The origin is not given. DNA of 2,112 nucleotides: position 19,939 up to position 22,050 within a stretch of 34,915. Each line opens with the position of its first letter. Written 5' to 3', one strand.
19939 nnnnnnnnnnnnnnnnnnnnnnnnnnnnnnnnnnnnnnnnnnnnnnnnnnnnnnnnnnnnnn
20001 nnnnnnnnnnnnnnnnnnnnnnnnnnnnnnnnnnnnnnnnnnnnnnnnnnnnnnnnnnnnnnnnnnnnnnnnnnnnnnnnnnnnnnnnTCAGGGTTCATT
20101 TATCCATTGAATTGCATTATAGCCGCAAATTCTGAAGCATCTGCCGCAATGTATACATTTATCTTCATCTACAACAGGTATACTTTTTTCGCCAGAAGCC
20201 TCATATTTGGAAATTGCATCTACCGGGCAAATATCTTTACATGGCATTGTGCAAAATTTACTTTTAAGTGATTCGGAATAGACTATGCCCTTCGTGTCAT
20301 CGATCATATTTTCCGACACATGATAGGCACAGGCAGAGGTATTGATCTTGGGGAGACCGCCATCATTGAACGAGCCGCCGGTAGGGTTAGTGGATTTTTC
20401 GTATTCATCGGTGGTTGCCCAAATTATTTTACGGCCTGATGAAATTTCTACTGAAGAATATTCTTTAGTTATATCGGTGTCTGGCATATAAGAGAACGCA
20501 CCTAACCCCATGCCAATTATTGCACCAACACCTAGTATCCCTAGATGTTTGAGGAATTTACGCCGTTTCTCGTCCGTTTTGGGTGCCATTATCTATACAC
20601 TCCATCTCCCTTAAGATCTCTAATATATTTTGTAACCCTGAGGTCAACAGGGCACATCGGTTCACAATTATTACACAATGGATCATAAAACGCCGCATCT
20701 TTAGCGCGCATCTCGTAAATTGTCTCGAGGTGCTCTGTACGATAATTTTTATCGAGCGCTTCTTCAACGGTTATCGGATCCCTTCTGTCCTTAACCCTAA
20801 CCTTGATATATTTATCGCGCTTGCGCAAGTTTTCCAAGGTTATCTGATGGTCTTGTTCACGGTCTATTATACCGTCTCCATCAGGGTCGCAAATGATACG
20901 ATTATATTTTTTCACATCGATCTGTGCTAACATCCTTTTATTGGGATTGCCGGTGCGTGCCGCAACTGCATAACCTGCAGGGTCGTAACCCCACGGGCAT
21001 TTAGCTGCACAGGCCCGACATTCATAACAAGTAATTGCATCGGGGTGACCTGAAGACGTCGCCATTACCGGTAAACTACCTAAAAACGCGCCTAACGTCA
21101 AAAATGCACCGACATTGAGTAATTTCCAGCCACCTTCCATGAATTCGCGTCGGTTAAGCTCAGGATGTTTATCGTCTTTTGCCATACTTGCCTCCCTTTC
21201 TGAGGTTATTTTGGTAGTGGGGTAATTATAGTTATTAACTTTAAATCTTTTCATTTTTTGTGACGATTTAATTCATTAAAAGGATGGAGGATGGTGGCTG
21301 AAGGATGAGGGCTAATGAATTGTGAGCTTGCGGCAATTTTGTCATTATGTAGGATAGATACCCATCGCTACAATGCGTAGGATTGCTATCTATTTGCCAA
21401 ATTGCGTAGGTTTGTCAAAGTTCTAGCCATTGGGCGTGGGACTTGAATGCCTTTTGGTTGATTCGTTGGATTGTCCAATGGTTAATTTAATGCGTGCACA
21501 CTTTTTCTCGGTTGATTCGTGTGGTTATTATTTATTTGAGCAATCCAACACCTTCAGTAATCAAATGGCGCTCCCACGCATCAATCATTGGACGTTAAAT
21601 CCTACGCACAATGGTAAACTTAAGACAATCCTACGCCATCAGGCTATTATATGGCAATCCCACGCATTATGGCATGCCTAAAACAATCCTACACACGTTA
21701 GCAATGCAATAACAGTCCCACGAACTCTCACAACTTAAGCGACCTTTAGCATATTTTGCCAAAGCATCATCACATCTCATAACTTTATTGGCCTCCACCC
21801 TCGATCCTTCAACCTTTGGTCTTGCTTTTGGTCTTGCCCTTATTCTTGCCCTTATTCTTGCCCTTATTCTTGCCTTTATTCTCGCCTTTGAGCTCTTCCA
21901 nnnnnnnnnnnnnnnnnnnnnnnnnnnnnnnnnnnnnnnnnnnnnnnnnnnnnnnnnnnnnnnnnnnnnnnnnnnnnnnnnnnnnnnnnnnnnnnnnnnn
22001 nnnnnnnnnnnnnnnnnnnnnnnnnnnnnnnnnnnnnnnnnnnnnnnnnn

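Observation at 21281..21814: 530-nt mirrored array of 7+7 eleven-nt boxes at ~29-nt spacing between the Tat Fe-S operon and psmA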

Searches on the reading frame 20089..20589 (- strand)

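Call 9: search_protein_families(library=pfam, proteins=[window:20089-20589:-])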
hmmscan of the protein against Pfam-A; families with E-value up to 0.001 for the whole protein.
window:20089-20589:- (166 aa): 9 families
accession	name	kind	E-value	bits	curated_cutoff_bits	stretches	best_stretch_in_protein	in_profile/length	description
PF25160.1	LdpA_Fe-S-bd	-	2.2e-10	40.6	27.6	1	113-162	5-45/49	LdpA Fe-S cluster-binding domain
PF00037.32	Fer4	-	1.2e-09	38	21.1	1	138-161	1-24/24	4Fe-4S binding domain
PF12837.12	Fer4_6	-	3.2e-08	33.6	25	1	137-160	1-24/24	4Fe-4S binding domain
PF12838.12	Fer4_7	-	5.2e-07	30.5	27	1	115-159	6-52/52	4Fe-4S dicluster domain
PF14697.11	Fer4_21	-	9.3e-06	26.1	35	1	139-163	2-26/59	4Fe-4S dicluster domain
PF13237.11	Fer4_10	-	8.2e-05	22.9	25.5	0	138-155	2-19/53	4Fe-4S dicluster domain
PF13187.11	Fer4_9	-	9.2e-05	22.8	27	1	113-160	5-52/52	4Fe-4S dicluster domain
PF12797.12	Fer4_2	-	0.00025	21.3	24.5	1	137-155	2-20/22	4Fe-4S binding domain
PF13484.11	Fer4_16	-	0.00026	22.1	30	0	144-161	1-18/66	4Fe-4S double cluster binding domain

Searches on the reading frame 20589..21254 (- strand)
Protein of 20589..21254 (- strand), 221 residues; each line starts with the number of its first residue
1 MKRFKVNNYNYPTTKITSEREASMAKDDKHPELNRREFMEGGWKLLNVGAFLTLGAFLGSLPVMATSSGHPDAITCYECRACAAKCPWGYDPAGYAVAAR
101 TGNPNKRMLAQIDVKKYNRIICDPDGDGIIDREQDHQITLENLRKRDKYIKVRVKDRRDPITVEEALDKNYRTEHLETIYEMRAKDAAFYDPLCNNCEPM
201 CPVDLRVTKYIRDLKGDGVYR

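Call 9: search_protein_families(library=pfam, proteins=[window:20589-21254:-])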
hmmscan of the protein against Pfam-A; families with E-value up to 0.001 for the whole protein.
window:20589-21254:- (221 aa): 5 families
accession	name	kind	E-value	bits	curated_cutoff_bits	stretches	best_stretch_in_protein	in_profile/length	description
PF12838.12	Fer4_7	-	7.5e-06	26.8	27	0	72-89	34-51/52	4Fe-4S dicluster domain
PF13187.11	Fer4_9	-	1.3e-05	25.5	27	0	74-87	35-48/52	4Fe-4S dicluster domain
PF13237.11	Fer4_10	-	6.6e-05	23.2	25.5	0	72-100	5-22/53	4Fe-4S dicluster domain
PF13534.11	Fer4_17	-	8.6e-05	23.5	22.2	0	70-89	40-59/61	4Fe-4S dicluster domain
PF13183.11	Fer4_8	-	0.00086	20.2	27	0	75-204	4-67/68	4Fe-4S dicluster domain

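Call 15: find_encoding_contigs(protein=window:20589-21254:-, flank=10000, max_places=10)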
Protein window:20589-21254:- (221 aa): no gene with exactly this product is on record in the collection.

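Call 38: find_encoding_contigs(protein=window:20589-21185:-, flank=10000, max_places=10)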
Protein window:20589-21185:- (198 aa): no gene with exactly this product is on record in the collection.

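Call 64: find_homologous_proteins(query=window:20589-21185:-, max_evalue=1e-30)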
Query window:20589-21185:- (198 aa): 76 proteins with E <= 1e-30 among 679 candidates.
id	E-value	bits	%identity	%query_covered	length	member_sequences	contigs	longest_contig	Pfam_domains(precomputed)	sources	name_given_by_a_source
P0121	4.7e-128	443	94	100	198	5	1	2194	-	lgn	-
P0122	1.7e-119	415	88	100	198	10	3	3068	PF13183.12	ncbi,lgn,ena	-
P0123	1.5e-94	333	74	99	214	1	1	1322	PF12838.13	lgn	-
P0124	9.8e-94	331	74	99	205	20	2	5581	PF12838.13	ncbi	-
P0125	3.0e-93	329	73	99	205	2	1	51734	PF12838.13,PF13187.12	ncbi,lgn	-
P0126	1.4e-92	327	74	99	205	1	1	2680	PF12838.13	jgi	jgi:ferredoxin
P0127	2.0e-92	327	73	99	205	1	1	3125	PF12838.13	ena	-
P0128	5.6e-92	325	71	99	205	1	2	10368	-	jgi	jgi:ferredoxin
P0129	1.2e-91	324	73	99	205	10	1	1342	PF12838.13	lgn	-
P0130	1.8e-91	323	73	98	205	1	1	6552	-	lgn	-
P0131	1.8e-89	317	72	99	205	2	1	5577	PF12838.13,PF13187.12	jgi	jgi:ferredoxin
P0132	1.8e-89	317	73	98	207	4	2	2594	PF12838.13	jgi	jgi:ferredoxin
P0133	2.2e-86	307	69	98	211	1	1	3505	PF12838.13,PF13237.12,PF13183.12,PF13187.12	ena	-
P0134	3.3e-86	306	74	92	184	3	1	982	PF12838.13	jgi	-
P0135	1.7e-83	297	72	92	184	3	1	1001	-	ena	-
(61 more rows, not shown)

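Call 65: find_encoding_contigs(protein=P0121, flank=10000, max_places=10)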
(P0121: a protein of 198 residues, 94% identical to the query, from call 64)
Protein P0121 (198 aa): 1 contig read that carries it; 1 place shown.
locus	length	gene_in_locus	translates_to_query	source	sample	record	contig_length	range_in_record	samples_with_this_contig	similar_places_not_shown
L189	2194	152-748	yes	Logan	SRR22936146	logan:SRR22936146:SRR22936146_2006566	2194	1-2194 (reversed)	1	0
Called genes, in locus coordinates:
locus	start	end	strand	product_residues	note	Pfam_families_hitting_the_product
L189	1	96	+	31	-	?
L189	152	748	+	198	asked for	-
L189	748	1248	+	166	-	PF14697:Fer4_21 (faint), PF12838:Fer4_7 (weak), PF13187:Fer4_9 (weak), PF25160:LdpA_Fe-S-bd, PF00037:Fer4, PF12837:Fer4_6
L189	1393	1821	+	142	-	PF00037:Fer4 (weak), PF12837:Fer4_6 (faint), PF13484:Fer4_16 (faint)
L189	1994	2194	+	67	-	?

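Call 66: find_encoding_contigs(protein=P0122, flank=10000, max_places=10)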
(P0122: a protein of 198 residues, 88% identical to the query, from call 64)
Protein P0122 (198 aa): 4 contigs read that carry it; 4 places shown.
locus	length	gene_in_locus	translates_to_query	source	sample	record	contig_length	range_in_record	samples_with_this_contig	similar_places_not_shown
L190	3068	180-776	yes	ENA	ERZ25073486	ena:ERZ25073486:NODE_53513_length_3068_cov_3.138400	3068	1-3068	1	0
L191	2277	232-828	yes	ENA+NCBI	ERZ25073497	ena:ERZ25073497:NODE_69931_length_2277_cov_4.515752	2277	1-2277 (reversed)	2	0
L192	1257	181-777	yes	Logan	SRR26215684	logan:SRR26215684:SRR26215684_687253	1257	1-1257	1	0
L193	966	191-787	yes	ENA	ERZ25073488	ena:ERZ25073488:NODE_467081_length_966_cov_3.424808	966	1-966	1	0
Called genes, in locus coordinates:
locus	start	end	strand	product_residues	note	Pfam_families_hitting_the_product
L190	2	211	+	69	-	?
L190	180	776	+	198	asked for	PF13183:Fer4_8 (faint)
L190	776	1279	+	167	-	PF13187:Fer4_9 (faint), PF12838:Fer4_7 (weak), PF25160:LdpA_Fe-S-bd, PF00037:Fer4 (weak), PF12837:Fer4_6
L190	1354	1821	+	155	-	PF13183:Fer4_8 (faint), PF00037:Fer4 (weak), PF12837:Fer4_6 (faint), PF12838:Fer4_7 (faint), PF13484:Fer4_16 (faint)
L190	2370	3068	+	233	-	?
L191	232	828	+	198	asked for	PF13183:Fer4_8 (faint)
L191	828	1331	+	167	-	PF12838:Fer4_7 (weak), PF25160:LdpA_Fe-S-bd, PF00037:Fer4 (weak), PF12837:Fer4_6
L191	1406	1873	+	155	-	PF13183:Fer4_8 (faint), PF00037:Fer4 (weak), PF12837:Fer4_6 (faint), PF12838:Fer4_7 (faint), PF13484:Fer4_16 (faint)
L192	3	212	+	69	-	?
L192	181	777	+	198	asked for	PF13183:Fer4_8 (faint)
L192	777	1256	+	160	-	?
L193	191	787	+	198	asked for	PF13183:Fer4_8 (faint)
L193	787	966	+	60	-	?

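Call 68: list_cluster_members(proteins=[P0122, P0125, P0124])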
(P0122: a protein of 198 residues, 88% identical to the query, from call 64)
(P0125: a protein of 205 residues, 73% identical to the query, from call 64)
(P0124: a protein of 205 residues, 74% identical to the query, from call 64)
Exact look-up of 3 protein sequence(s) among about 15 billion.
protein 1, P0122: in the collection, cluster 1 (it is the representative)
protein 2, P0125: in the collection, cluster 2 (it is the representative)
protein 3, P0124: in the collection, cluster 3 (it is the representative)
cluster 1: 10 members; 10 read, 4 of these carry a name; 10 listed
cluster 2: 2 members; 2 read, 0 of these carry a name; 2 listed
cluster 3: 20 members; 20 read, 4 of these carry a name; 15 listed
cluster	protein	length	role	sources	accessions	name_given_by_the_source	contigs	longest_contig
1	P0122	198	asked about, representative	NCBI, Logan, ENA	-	-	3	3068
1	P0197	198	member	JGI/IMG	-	ferredoxin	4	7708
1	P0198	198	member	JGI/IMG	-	ferredoxin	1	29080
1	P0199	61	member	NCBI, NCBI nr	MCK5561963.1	MAG: hypothetical protein KAJ51_15295, partial [Thermoplasmata archaeon] | hypothetical protein [Thermoplasmata archaeon]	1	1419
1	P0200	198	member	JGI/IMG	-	ferredoxin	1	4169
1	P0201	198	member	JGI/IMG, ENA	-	-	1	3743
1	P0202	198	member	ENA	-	-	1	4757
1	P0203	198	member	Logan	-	-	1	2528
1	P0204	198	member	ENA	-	-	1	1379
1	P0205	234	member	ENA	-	-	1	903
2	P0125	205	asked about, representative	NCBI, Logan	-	-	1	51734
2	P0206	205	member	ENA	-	-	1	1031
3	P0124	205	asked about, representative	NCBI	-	-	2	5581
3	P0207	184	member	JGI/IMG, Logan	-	ferredoxin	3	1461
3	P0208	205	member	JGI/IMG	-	ferredoxin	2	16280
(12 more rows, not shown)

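Call 69: find_encoding_contigs(protein=P0197, flank=6000, max_places=6)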
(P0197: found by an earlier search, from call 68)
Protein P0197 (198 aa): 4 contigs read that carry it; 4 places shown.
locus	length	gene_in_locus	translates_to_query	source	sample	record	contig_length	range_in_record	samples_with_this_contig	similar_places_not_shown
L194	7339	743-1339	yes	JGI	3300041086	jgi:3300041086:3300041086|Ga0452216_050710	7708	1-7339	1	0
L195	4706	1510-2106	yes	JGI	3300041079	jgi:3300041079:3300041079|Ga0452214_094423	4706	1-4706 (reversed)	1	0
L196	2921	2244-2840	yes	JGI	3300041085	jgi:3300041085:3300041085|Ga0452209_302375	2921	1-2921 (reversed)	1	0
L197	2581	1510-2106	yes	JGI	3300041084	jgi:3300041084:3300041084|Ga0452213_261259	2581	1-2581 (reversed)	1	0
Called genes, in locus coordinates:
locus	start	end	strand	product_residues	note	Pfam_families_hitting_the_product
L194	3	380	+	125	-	?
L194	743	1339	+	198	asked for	-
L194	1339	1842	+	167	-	PF14697:Fer4_21 (faint), PF12838:Fer4_7 (weak), PF25160:LdpA_Fe-S-bd, PF00037:Fer4, PF12837:Fer4_6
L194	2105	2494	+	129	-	PF13534:Fer4_17 (faint), PF13183:Fer4_8 (faint), PF00037:Fer4 (weak), PF12837:Fer4_6 (faint), PF12838:Fer4_7 (faint), PF13484:Fer4_16 (faint)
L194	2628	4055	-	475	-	PF14691:Fer4_20, PF02826:2-Hacid_dh_C (faint), PF13241:NAD_binding_7 (faint), PF00070:Pyr_redox (faint), PF07992:Pyr_redox_2, PF13450:NAD_binding_8 (weak), PF13738:Pyr_redox_3 (faint)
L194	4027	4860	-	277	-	PF10418:DHODB_Fe-S_bind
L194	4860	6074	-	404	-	PF13237:Fer4_10, PF00037:Fer4 (weak), PF12838:Fer4_7 (weak), PF14697:Fer4_21, PF02662:FlpD, PF12838:Fer4_7, PF14697:Fer4_21, PF02662:FlpD, +13 more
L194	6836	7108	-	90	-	PF03685:UPF0147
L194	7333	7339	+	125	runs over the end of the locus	?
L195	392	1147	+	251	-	PF10584:Proteasome_A_N, PF00227:Proteasome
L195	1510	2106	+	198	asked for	-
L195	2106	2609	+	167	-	PF14697:Fer4_21 (faint), PF12838:Fer4_7 (weak), PF25160:LdpA_Fe-S-bd, PF00037:Fer4, PF12837:Fer4_6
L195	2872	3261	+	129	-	PF13534:Fer4_17 (faint), PF13183:Fer4_8 (faint), PF00037:Fer4 (weak), PF12837:Fer4_6 (faint), PF12838:Fer4_7 (faint), PF13484:Fer4_16 (faint)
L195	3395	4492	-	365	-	PF02826:2-Hacid_dh_C (faint), PF00070:Pyr_redox (faint), PF07992:Pyr_redox_2, PF13241:NAD_binding_7 (faint), PF13738:Pyr_redox_3 (faint), PF13450:NAD_binding_8 (weak)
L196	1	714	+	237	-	?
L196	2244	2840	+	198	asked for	-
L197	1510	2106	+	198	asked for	-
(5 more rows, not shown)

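Call 83: find_encoding_contigs(protein=P0125, flank=10000, max_places=3)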
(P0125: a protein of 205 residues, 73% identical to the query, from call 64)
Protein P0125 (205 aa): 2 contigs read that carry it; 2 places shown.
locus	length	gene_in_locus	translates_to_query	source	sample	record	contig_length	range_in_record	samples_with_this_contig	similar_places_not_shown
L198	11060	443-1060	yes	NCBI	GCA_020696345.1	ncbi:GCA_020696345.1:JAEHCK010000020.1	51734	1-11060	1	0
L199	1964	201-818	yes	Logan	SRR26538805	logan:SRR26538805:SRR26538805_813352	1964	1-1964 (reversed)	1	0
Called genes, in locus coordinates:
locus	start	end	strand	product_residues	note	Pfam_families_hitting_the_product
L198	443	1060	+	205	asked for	PF12838:Fer4_7 (faint), PF13187:Fer4_9 (faint)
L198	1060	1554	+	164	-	PF14697:Fer4_21 (faint), PF12838:Fer4_7 (weak), PF25160:LdpA_Fe-S-bd, PF00037:Fer4 (weak), PF12837:Fer4_6 (weak)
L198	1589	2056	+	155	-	PF00037:Fer4 (faint), PF13484:Fer4_16 (faint)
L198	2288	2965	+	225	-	-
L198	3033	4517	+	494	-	PF13173:AAA_14, PF13635:DUF4143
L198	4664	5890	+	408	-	PF01022:HTH_5, PF12840:HTH_20, PF13412:HTH_24 (weak), PF01978:TrmB (faint)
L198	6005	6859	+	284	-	-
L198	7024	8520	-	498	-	-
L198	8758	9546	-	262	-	PF00005:ABC_tran, PF13304:AAA_21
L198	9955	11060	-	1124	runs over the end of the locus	PF13415:Beta-prop_FBX42, PF13854:Kelch_HCF, PF24681:Kelch_KLHDC2_KLHL20_DRC7, PF24981:Beta-prop_ATRN-LZTR1, PF13415:Beta-prop_FBX42, PF24981:Beta-prop_ATRN-LZTR1, PF13415:Beta-prop_FBX42, PF13418:Beta-prop_TYW4, +6 more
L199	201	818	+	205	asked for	PF12838:Fer4_7 (faint), PF13187:Fer4_9 (faint)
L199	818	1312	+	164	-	PF14697:Fer4_21 (faint), PF12838:Fer4_7 (weak), PF25160:LdpA_Fe-S-bd, PF00037:Fer4 (weak), PF12837:Fer4_6 (weak)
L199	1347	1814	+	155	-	PF00037:Fer4 (faint), PF13484:Fer4_16 (faint)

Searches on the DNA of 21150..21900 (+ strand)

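Call 62: search_rna_families(source=window, start=21150, end=21900, threshold=evalue, max_evalue=5)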
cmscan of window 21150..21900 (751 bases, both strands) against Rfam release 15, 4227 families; matches with E-value up to 5: 2.
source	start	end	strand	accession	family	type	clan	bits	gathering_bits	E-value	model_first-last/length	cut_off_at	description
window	21783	21839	-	RF01306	sR52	Gene; snRNA; snoRNA; CD-box;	-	14.6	50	2.2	1-60/60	no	Small nucleolar RNA sR52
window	21190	21205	+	RF01131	sR47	Gene; snRNA; snoRNA; CD-box;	CL00132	11.9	40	4.5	40-55/55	no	Small nucleolar RNA sR47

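Call 87: search_dna_similar(query=window:21275-21820:+, collection=plasmids, mode=distant, max_evalue=0.01, max_rows=10)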
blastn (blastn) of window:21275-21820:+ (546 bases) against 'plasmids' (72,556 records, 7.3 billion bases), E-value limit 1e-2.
No match.

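Call 88: search_dna_similar(query=window:21275-21820:+, collection=phages, mode=distant, max_evalue=0.01, max_rows=10)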
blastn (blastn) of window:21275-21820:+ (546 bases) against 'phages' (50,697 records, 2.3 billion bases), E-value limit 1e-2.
No match.

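Call 96: build_rna_model(alignment_id=A1, structure=none)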
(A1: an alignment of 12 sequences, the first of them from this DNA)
Model R1 built from alignment A1 (12 sequences, 30 columns); structure: none (sequence only).
model positions 29; base pairs 0; branch points 0; effective number of sequences 12; information 0.535 bits per position. No base pairs: searches with it score sequence only.

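Call 97: search_with_rna_model(model_id=R1, sources=[window, L001, L187, L188, L189, L190, L191, L192, L193, L194, L195, L196, L197, L198, L199], max_evalue=10, filters=off)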
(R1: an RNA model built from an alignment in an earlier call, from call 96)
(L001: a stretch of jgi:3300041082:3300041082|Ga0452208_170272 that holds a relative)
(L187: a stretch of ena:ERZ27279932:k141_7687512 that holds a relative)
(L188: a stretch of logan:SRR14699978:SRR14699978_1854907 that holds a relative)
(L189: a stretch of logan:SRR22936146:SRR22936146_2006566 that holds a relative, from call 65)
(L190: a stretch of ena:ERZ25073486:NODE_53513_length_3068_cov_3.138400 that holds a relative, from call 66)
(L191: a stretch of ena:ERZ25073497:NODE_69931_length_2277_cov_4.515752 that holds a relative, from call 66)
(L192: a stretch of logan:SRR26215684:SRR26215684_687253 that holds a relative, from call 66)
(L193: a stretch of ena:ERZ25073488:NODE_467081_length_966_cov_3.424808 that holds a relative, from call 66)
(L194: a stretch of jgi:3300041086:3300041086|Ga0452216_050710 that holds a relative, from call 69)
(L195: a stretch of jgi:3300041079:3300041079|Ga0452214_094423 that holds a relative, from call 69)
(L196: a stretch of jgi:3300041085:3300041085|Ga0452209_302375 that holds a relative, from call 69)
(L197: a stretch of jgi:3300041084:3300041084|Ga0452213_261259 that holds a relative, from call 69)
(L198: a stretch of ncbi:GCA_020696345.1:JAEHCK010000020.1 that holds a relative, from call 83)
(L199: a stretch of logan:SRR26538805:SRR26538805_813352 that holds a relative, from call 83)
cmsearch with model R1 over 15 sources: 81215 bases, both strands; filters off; matches with E-value up to 10: 24.
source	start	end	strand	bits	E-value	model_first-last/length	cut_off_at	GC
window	21374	21401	+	15.7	0.0012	1-28/29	-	0.39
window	21641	21666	-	14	0.0048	1-26/29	-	0.46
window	21613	21636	-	13.1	0.0092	2-25/29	-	0.42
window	21669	21695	-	11.6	0.029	1-27/29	-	0.41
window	21699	21723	-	11.4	0.037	2-26/29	-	0.44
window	21463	21488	+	10.5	0.072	2-27/29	-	0.35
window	21403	21427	+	10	0.1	1-25/29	-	0.44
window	21555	21580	-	9.4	0.17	1-26/29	-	0.54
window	21584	21608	-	8.4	0.37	1-25/29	-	0.4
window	21530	21551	-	8.3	0.39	2-23/29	-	0.32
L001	1059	1082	+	8.2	0.43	2-25/29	-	0.33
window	11589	11608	-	7.7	0.67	4-23/29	-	0.35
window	21434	21455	+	6.6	1.5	2-23/29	-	0.5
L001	1018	1034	+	6.3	2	4-20/29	-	0.35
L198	5524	5543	+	5.5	3.8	3-22/29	-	0.2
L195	503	522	+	4.7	7.2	6-25/29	-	0.4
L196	1237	1256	+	4.7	7.2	6-25/29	-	0.4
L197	503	522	+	4.7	7.2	6-25/29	-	0.4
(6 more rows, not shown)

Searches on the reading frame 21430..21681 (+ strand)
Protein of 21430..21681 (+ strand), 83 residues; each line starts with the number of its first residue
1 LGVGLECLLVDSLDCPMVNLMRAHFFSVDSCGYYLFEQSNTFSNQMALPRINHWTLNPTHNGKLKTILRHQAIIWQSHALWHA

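Call 52: search_protein_families(library=pfam, proteins=[window:21430-21681:+], max_evalue=0.01)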
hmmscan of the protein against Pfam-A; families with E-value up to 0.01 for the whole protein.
window:21430-21681:+ (83 aa): 0 families
